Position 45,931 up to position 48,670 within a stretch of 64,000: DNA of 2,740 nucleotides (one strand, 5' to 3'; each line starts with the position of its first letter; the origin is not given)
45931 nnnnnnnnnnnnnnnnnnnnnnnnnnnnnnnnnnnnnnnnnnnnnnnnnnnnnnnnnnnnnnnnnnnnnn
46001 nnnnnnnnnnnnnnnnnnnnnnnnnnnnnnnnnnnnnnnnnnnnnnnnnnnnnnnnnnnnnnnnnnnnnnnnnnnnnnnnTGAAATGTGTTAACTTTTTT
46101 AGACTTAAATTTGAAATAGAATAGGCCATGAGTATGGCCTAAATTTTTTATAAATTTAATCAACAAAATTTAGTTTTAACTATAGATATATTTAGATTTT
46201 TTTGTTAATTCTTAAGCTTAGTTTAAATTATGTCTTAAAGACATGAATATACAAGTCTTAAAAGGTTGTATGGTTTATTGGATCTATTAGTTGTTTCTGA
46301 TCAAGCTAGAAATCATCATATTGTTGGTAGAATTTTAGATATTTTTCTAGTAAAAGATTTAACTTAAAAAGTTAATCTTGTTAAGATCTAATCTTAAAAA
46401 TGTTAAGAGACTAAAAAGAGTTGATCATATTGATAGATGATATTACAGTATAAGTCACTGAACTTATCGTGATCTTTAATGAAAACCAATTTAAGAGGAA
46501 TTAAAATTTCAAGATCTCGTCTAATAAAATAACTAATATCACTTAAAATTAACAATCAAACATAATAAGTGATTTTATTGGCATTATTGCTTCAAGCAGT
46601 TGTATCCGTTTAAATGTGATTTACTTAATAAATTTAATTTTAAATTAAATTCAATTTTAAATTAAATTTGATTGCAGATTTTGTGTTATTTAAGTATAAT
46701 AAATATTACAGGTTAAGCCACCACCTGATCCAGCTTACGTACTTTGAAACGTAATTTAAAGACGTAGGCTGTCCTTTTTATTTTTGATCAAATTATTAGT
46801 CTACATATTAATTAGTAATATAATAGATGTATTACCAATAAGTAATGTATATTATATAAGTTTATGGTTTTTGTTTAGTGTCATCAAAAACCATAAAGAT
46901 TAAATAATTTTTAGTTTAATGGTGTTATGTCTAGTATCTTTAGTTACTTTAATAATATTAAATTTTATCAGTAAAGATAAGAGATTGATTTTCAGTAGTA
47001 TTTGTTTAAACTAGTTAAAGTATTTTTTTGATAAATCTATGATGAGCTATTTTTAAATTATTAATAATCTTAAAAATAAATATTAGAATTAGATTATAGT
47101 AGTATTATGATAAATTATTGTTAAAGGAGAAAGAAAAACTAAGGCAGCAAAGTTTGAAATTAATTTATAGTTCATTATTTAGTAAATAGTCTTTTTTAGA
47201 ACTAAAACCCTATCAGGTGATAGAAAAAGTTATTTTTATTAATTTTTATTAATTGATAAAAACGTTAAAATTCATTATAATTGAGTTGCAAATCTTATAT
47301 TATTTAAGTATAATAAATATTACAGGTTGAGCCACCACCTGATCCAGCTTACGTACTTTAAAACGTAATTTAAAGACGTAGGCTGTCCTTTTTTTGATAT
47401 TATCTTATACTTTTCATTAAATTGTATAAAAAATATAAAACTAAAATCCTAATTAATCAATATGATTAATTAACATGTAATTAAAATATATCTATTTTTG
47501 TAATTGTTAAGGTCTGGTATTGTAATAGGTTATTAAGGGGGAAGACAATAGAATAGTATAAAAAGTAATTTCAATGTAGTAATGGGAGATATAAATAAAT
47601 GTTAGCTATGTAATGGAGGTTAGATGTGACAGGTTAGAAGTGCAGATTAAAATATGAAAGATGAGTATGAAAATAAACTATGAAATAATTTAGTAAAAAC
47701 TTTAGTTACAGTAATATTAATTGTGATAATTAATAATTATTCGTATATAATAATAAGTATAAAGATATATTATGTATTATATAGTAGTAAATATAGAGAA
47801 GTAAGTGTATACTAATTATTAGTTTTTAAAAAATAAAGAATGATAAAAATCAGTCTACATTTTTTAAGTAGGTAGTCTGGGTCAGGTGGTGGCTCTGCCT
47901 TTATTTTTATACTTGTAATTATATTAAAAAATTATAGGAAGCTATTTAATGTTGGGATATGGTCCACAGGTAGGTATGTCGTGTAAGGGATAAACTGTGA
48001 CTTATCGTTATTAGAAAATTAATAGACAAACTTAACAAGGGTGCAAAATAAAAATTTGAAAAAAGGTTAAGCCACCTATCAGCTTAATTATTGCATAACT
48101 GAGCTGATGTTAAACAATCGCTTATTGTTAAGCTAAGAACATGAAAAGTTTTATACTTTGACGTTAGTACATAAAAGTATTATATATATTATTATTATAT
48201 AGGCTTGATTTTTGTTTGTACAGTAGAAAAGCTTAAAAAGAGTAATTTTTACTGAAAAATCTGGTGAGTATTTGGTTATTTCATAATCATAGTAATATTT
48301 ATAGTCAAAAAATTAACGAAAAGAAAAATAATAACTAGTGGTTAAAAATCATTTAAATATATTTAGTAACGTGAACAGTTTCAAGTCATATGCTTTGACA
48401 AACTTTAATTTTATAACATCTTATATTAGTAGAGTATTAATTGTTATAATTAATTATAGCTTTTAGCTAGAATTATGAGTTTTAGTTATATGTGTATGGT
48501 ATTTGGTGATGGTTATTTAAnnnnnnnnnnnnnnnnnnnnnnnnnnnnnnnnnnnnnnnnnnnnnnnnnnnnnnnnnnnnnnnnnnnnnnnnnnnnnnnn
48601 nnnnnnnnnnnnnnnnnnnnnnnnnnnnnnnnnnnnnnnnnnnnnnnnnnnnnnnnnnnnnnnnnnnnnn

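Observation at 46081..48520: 2.4-kb ORF-free island carrying a duplicated ~100-bp promoter-plus-terminator mini-gene and antisense or diverged partial copies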

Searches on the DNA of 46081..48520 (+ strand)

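Call 6: search_dna_similar(query=window:46081-48520:+, collection=plasmids, mode=near, max_rows=30)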
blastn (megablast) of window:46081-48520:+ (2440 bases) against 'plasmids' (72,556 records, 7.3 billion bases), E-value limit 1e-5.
Records with a match: 28; places in all: 46; records where one place covers at least 80% of the query: 12.
Best place of each record, by identity: 90-95% 14; 80-90% 14.
By first word of the organism name: Borrelia 27; Candidatus 1.
By predicted mobility (MOB-suite, as given by PLSDB): non-mobilizable 28.
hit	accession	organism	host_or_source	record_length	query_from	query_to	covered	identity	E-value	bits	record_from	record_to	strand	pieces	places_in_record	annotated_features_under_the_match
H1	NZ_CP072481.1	Borrelia miyamotoi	Ixodes scapularis,blood of infected ...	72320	3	2440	100%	94.1%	0e+0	3699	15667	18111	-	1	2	none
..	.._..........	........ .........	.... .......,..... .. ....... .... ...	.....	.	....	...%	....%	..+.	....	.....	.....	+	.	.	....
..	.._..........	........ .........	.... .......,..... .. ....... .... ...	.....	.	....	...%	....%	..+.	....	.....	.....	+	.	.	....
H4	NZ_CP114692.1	Borrelia miyamotoi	Ixodes scapularis,Ixodes scapularis ...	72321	3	2440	100%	94.1%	0e+0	3699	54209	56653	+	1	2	none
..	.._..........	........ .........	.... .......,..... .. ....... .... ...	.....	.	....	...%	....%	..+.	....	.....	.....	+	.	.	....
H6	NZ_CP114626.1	Borrelia miyamotoi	Ixodes scapularis,Ixodes scapularis ...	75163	3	2440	100%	94.1%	0e+0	3699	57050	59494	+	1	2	none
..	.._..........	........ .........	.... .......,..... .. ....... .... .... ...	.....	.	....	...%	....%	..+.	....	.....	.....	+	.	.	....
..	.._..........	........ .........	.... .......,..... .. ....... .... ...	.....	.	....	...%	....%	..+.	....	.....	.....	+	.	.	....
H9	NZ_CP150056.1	Borrelia miyamotoi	Ixodes scapularis,whole organism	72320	3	2440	100%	94.1%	0e+0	3699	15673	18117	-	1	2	none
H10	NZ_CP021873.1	Borrelia miyamotoi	Ixodes pacificus,Culture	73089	3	2440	100%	93.7%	0e+0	3646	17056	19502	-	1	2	none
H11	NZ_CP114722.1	Borrelia miyamotoi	Ixodes ricinus,Ixodes ricinus larvae ...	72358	3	2440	100%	93.5%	0e+0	3622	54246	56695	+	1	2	none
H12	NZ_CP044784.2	Borrelia miyamotoi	-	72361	3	2440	100%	93.5%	0e+0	3622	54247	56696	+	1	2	none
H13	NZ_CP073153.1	Borrelia nietonii YOR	Homo sapiens,blood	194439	568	1322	12%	88.2%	3e-47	357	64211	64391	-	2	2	none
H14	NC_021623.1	Borrelia hermsii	-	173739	568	1322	12%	87.5%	6e-44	346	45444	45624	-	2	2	none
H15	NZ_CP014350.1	Borrelia hermsii HS1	Ornithodoros hermsi,mountain cabin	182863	568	1322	12%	87.5%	6e-44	346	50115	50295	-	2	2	none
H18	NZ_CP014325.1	Borrelia anserina Es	Argas persicus,chicken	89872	558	1328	11%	90.3%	2e-53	362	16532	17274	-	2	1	hypothetical protein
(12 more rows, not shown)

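Call 8: get_annotated_region(hit=H2, flank=6000)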
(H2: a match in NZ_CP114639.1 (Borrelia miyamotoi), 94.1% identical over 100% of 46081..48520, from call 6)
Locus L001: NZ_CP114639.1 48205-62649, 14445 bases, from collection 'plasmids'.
description: Borrelia miyamotoi strain 410 plasmid p410-lp72, complete sequence
organism: Borrelia miyamotoi (NCBI taxid 47466)
taxonomy: Bacteria; Spirochaetota; Spirochaetia; Spirochaetales; Borreliaceae; Borrelia; Borrelia miyamotoi
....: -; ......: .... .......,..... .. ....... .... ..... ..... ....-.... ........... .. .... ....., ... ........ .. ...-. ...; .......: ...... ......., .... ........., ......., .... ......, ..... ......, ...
typing (MOB-suite, as given by PLSDB): non-mobilizable
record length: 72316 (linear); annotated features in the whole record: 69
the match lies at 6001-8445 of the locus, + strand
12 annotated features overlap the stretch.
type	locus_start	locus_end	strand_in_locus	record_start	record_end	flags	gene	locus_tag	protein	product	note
CDS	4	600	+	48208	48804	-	-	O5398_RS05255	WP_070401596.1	hypothetical protein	-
CDS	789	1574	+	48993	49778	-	-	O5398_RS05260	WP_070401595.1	hypothetical protein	-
CDS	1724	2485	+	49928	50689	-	-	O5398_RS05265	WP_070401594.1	hypothetical protein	-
CDS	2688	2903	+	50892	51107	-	-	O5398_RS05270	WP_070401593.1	hypothetical protein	-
CDS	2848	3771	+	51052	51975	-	-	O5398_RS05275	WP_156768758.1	hypothetical protein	-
CDS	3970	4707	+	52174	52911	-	-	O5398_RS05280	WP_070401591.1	hypothetical protein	-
CDS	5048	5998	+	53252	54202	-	-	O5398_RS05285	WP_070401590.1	hypothetical protein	-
CDS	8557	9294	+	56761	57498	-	-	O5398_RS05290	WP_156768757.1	hypothetical protein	-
CDS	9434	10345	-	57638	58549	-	-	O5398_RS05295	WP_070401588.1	complement regulator-acquiring protein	-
CDS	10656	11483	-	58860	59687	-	-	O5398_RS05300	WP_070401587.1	complement regulator-acquiring protein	-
CDS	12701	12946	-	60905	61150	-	-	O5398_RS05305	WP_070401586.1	hypothetical protein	-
CDS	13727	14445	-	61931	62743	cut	-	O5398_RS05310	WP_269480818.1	virulence associated lipoprotein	-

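Call 9: get_annotated_region(hit=H18, flank=6000)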
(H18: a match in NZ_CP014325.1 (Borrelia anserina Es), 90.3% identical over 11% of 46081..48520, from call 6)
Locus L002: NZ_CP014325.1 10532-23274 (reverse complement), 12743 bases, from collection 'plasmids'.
description: Borrelia anserina Es isolate UTHSCSA plasmid lpA89, complete sequence
organism: Borrelia anserina Es (NCBI taxid 1365188)
taxonomy: Bacteria; Spirochaetota; Spirochaetia; Spirochaetales; Borreliaceae; Borrelia; Borrelia anserina; Borrelia anserina Es
host: -; source: Argas persicus,chicken; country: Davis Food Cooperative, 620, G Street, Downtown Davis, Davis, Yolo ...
typing (MOB-suite, as given by PLSDB): non-mobilizable
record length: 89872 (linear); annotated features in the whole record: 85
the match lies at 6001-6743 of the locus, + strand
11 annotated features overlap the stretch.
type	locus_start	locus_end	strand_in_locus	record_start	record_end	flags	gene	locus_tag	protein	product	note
CDS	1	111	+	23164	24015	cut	-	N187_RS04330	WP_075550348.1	hypothetical protein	-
CDS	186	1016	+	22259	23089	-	-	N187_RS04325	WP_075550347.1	hypothetical protein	-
CDS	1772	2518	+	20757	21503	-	-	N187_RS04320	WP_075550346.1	hypothetical protein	-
CDS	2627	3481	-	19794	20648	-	-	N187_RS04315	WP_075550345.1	hypothetical protein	-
CDS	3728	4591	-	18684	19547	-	-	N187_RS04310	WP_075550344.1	hypothetical protein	-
CDS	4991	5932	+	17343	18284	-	-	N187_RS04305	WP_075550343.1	hypothetical protein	-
CDS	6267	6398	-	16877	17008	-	-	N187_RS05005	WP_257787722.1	hypothetical protein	-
CDS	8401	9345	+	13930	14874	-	-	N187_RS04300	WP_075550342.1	hypothetical protein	-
CDS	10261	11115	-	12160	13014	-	-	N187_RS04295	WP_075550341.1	complement regulator-acquiring protein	-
CDS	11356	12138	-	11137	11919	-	-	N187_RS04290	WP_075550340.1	complement regulator-acquiring protein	-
CDS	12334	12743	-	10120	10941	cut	-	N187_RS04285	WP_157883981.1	complement regulator-acquiring protein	-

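Call 10: get_annotated_region(hit=H15, flank=6000)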
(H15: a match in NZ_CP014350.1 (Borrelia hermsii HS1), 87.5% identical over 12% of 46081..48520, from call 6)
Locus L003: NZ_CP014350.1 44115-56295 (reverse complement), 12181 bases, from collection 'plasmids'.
description: Borrelia hermsii HS1 isolate Browne Mountain plasmid megaplasmid, complete sequence
organism: Borrelia hermsii HS1 (NCBI taxid 1867252)
taxonomy: Bacteria; Spirochaetota; Spirochaetia; Spirochaetales; Borreliaceae; Borrelia; Borrelia hermsii; Borrelia hermsii HS1
host: -; source: Ornithodoros hermsi,mountain cabin; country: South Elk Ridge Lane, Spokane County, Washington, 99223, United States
typing (MOB-suite, as given by PLSDB): non-mobilizable
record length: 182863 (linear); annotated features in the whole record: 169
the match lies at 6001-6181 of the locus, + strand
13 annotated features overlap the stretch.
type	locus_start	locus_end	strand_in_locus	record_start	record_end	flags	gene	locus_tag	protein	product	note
CDS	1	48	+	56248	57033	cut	-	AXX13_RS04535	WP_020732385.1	hypothetical protein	-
CDS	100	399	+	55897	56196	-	-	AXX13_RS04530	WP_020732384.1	hypothetical protein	-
CDS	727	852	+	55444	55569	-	-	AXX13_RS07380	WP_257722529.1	hypothetical protein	-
CDS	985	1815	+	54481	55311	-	-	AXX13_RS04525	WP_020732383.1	collagen-like protein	-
CDS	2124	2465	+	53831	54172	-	-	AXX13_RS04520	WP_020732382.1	hypothetical protein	-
CDS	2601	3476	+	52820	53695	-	-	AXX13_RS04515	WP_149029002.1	hypothetical protein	-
CDS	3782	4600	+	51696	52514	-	-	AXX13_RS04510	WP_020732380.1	hypothetical protein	-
CDS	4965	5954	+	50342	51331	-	-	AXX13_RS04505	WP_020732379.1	hypothetical protein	-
CDS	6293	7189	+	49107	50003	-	-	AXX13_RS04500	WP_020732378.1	hypothetical protein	-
CDS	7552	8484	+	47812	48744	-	-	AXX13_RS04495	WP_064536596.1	hypothetical protein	-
CDS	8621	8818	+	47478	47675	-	-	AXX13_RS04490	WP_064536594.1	hypothetical protein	-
CDS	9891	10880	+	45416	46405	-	-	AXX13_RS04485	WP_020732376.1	CRASP family complement regulator-acquiring lipoprotein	-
CDS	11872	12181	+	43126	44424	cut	-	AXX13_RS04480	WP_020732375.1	hypothetical protein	-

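Call 13: search_dna_similar(query=window:46660-46800:+, collection=plasmids, mode=distant, max_rows=60, max_evalue=0.001)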
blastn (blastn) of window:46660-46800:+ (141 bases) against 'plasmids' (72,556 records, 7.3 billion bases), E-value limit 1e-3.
Records with a match: 29; places in all: 49; records where one place covers at least 80% of the query: 29.
Best place of each record, by identity: 95-99% 12; 90-95% 8; 80-90% 9.
By first word of the organism name: Borrelia 28; Candidatus 1.
By predicted mobility (MOB-suite, as given by PLSDB): non-mobilizable 29.
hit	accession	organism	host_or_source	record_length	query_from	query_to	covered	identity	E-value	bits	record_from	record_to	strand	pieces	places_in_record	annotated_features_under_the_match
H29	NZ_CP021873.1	Borrelia miyamotoi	Ixodes pacificus,Culture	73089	1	141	100%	98.6%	5e-63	246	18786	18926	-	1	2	none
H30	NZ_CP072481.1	Borrelia miyamotoi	Ixodes scapularis,blood of infected ...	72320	1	141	100%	97.9%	2e-61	242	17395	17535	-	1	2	none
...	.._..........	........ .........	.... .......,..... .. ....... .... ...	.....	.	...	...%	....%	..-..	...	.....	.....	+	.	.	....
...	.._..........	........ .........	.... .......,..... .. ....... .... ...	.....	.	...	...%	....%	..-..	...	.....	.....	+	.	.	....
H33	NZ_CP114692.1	Borrelia miyamotoi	Ixodes scapularis,Ixodes scapularis ...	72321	1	141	100%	97.9%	2e-61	242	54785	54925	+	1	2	none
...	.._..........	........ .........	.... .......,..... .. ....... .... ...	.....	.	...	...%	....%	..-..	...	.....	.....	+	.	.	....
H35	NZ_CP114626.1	Borrelia miyamotoi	Ixodes scapularis,Ixodes scapularis ...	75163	1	141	100%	97.9%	2e-61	242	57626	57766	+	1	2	none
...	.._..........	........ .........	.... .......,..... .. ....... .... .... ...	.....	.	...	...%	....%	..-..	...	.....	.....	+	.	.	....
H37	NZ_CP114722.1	Borrelia miyamotoi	Ixodes ricinus,Ixodes ricinus larvae ...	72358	1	141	100%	97.9%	2e-61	242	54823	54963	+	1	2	none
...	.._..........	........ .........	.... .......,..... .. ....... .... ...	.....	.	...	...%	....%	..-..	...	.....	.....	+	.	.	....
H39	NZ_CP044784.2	Borrelia miyamotoi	-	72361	1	141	100%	97.9%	2e-61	242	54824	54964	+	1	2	none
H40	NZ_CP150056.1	Borrelia miyamotoi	Ixodes scapularis,whole organism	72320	1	141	100%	97.9%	2e-61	242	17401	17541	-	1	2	none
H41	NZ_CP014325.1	Borrelia anserina Es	Argas persicus,chicken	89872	1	126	89%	92.9%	4e-45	187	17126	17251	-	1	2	none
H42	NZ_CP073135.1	Borrelia anserina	domestic chicken,blood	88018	1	126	89%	92.9%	4e-45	187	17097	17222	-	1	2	none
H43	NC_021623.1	Borrelia hermsii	-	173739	3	126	88%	91.9%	6e-43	179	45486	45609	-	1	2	none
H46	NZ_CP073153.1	Borrelia nietonii YOR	Homo sapiens,blood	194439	3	126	88%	91.9%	6e-43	179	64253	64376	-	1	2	none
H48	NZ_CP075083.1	Borrelia coriaceae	Ornithodoros coriaceus,tick tissue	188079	3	123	86%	91.0%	5e-38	164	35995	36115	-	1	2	none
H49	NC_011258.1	Borrelia recurrentis A1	-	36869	3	120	84%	84.0%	1e-26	126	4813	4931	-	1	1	none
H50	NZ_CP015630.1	Borrelia turicatae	Homo sapiens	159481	7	123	83%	84.6%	3e-28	131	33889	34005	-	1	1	none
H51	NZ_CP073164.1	Borrelia parkeri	Ornithodoros parkeri,lab mouse blood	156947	7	123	83%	84.6%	3e-28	131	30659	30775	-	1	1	none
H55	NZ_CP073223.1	Borrelia venezuelensis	Alectorobius rudis,mouse blood from ...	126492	7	123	83%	83.8%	1e-26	126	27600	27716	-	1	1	none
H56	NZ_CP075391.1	Borrelia puertoricensis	Alectorobius puertoricensis,whole ...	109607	7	123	83%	83.8%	1e-25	123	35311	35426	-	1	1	none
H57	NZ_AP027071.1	Candidatus Borrelia fainii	Reticulinasus faini,culture ...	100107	6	120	82%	83.5%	1e-25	123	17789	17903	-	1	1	none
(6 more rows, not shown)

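Call 15: get_annotated_region(hit=H48, flank=4000)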
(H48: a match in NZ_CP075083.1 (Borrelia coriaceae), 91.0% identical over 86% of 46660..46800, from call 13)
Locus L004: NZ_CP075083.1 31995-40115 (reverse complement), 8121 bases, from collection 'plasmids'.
description: Borrelia coriaceae strain Co53 plasmid lp188, complete sequence
organism: Borrelia coriaceae (NCBI taxid 144)
taxonomy: Bacteria; Spirochaetota; Spirochaetia; Spirochaetales; Borreliaceae; Borrelia; Borrelia coriaceae
host: -; source: Ornithodoros coriaceus,tick tissue; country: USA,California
typing (MOB-suite, as given by PLSDB): non-mobilizable
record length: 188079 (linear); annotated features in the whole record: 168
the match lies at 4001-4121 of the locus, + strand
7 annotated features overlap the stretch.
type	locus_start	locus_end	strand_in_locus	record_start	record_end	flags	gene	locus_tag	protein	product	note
CDS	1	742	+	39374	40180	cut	-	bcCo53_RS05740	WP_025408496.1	collagen-like protein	-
CDS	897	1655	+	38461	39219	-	-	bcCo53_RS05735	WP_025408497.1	hypothetical protein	-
CDS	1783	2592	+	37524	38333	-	-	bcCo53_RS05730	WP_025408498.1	hypothetical protein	-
CDS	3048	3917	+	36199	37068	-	-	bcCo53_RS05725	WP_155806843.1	hypothetical protein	-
CDS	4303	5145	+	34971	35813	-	-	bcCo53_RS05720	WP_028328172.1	hypothetical protein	-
CDS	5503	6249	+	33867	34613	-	-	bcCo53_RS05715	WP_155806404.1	hypothetical protein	-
CDS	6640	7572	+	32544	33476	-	-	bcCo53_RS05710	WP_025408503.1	hypothetical protein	-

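Call 16: get_annotated_region(hit=H49, flank=4000)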
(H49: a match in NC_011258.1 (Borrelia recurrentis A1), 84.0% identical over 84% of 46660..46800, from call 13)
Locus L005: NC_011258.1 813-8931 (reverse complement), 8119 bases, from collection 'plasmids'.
description: Borrelia recurrentis A1 plasmid pl37, complete sequence
organism: Borrelia recurrentis A1 (NCBI taxid 412418)
taxonomy: Bacteria; Spirochaetota; Spirochaetia; Spirochaetales; Borreliaceae; Borrelia; Borrelia recurrentis; Borrelia recurrentis A1
host: -; source: -; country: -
typing (MOB-suite, as given by PLSDB): non-mobilizable
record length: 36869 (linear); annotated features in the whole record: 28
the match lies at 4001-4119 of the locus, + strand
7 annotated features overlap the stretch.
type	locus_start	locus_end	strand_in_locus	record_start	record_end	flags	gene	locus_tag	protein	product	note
CDS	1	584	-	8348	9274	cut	-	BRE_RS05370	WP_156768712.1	P12 family lipoprotein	-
CDS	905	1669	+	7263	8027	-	-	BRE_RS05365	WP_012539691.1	hypothetical protein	-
CDS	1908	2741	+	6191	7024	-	thyX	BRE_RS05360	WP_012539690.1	FAD-dependent thymidylate synthase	GO:0009265 - 2'-deoxyribonucleotide biosynthetic process [Evidence IEA]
CDS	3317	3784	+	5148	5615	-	-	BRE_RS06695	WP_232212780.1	hypothetical protein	-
CDS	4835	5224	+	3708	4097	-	-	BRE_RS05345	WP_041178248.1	hypothetical protein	-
CDS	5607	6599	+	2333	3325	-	-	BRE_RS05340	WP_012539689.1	hypothetical protein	-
CDS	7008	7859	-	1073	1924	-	-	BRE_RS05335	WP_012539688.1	complement regulator-acquiring protein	-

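Call 17: get_annotated_region(hit=H50, flank=4000)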
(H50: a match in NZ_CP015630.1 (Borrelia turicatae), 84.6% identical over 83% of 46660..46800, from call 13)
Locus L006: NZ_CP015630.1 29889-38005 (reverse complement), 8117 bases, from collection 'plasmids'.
description: Borrelia turicatae strain BTE5EL plasmid lp159
organism: Borrelia turicatae (NCBI taxid 142)
taxonomy: Bacteria; Spirochaetota; Spirochaetia; Spirochaetales; Borreliaceae; Borrelia; Borrelia turicatae
host: -; source: Homo sapiens; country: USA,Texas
typing (MOB-suite, as given by PLSDB): non-mobilizable
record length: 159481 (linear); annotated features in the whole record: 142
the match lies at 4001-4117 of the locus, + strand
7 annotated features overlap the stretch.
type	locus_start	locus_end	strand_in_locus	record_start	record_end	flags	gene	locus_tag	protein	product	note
CDS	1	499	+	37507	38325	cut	-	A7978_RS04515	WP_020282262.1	hypothetical protein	-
CDS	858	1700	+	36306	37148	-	-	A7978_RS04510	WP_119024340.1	hypothetical protein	-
CDS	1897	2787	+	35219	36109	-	-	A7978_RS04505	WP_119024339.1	hypothetical protein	-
CDS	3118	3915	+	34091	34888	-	-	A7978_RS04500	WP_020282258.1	hypothetical protein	-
CDS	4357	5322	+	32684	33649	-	-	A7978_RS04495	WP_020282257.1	hypothetical protein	-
CDS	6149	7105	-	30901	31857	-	-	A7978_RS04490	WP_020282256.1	hypothetical protein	-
CDS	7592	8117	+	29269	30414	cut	-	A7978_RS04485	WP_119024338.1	hypothetical protein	-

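Call 18: get_annotated_region(hit=H57, flank=4000)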
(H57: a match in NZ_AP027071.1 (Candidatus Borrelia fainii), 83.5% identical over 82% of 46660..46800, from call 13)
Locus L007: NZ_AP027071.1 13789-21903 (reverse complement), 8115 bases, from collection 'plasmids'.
description: Candidatus Borrelia fainii strain Qtaro isolate Qtaro plasmid p100
organism: Candidatus Borrelia fainii (NCBI taxid 2518322)
taxonomy: Bacteria; Spirochaetota; Spirochaetia; Spirochaetales; Borreliaceae; Borrelia; Candidatus Borrelia fainii
host: -; source: Reticulinasus faini,culture isolate,Human blood; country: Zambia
typing (MOB-suite, as given by PLSDB): non-mobilizable
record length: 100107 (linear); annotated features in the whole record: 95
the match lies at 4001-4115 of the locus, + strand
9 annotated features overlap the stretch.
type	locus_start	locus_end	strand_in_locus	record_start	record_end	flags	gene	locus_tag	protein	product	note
CDS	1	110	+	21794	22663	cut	-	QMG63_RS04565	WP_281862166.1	hypothetical protein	-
CDS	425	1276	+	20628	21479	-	-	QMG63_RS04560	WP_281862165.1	CRASP family complement regulator-acquiring lipoprotein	-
CDS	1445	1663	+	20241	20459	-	-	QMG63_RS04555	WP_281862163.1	hypothetical protein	-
CDS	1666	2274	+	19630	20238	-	-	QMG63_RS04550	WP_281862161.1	hypothetical protein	-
CDS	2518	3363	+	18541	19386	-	-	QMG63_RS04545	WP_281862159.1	hypothetical protein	-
CDS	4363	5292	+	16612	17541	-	-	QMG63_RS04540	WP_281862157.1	CRASP family complement regulator-acquiring lipoprotein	-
CDS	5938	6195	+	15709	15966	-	-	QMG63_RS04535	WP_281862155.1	hypothetical protein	-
CDS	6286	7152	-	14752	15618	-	-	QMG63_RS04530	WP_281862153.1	hypothetical protein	-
CDS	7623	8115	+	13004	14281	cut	-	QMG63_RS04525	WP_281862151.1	hypothetical protein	-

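Call 24: get_annotated_region(hit=H51, flank=4000)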
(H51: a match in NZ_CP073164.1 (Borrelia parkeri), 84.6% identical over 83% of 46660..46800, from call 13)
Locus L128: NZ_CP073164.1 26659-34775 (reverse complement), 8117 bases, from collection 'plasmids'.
description: Borrelia parkeri strain SLO plasmid lp157, complete sequence
organism: Borrelia parkeri (NCBI taxid 141)
taxonomy: Bacteria; Spirochaetota; Spirochaetia; Spirochaetales; Borreliaceae; Borrelia; Borrelia parkeri
host: -; source: Ornithodoros parkeri,lab mouse blood; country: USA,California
typing (MOB-suite, as given by PLSDB): non-mobilizable
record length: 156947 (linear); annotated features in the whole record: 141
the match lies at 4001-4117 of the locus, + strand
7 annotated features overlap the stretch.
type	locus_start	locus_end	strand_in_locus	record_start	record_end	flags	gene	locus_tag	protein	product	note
CDS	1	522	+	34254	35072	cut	-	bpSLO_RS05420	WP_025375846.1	CRASP family complement regulator-acquiring lipoprotein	-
CDS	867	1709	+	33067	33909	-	-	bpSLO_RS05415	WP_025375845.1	hypothetical protein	-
CDS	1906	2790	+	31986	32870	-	-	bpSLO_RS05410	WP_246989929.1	hypothetical protein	-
CDS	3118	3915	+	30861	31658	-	-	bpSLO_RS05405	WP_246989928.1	hypothetical protein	-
CDS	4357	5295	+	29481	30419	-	-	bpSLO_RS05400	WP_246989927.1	hypothetical protein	-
CDS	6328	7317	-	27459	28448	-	-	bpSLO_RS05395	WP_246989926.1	hypothetical protein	-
CDS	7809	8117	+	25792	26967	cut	-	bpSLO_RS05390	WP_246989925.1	hypothetical protein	-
